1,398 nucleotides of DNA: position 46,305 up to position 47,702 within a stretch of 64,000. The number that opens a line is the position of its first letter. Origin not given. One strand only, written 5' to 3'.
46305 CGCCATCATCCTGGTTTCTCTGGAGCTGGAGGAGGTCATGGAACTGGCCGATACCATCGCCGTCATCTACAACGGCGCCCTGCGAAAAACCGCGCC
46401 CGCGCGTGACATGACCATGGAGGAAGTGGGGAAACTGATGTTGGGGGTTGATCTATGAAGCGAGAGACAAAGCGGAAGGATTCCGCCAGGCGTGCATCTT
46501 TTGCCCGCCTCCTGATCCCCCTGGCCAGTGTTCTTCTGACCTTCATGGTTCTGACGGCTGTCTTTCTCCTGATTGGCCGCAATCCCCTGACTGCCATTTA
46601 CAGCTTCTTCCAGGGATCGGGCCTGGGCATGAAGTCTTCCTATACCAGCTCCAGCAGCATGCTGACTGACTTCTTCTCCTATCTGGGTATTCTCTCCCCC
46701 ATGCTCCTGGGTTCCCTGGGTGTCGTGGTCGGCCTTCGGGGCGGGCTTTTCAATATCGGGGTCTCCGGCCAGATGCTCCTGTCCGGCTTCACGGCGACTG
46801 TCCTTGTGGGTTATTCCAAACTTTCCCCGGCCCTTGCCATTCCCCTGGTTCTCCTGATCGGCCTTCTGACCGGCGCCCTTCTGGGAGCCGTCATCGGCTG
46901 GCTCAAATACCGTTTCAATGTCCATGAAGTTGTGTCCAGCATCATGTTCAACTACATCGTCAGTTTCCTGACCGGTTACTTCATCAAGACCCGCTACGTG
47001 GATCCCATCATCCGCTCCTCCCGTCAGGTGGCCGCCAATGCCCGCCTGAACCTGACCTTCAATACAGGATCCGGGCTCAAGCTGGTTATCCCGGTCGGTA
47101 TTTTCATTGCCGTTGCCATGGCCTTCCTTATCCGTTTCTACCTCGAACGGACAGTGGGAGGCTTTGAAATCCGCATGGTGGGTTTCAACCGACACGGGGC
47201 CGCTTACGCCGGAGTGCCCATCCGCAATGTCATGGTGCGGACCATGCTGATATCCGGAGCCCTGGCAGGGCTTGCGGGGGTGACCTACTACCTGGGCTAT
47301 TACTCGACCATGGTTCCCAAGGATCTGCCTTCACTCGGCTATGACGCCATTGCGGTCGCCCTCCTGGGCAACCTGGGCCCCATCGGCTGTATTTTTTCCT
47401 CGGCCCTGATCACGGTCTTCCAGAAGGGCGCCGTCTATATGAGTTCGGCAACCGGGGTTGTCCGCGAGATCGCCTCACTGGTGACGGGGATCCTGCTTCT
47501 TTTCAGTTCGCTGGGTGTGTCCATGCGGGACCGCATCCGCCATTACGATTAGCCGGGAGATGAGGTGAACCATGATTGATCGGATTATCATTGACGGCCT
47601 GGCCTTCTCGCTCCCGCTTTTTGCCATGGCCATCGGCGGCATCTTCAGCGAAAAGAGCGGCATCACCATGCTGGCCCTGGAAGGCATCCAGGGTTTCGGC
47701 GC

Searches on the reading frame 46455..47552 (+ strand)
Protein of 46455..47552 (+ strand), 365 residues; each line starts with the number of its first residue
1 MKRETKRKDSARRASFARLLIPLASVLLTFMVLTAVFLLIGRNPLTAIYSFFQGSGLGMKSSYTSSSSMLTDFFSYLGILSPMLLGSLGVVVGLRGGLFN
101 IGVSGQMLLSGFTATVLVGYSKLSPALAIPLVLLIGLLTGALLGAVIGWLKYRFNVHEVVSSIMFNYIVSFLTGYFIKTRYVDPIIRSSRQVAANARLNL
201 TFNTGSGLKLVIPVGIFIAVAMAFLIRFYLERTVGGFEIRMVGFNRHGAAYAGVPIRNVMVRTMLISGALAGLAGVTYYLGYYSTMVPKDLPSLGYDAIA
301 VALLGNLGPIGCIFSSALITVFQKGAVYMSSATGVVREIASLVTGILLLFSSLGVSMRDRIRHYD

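Call 36: search_protein_families(library=pfam, max_evalue=0.00001, proteins=[window:46455-47552:+])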
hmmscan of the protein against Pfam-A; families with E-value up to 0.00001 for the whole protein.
window:46455-47552:+ (365 aa): 1 family
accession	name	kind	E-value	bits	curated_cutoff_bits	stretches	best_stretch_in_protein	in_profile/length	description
PF02653.21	BPD_transp_2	-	3.1e-38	131.9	26.8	1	75-351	4-268/269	Branched-chain amino acid transport system / permease component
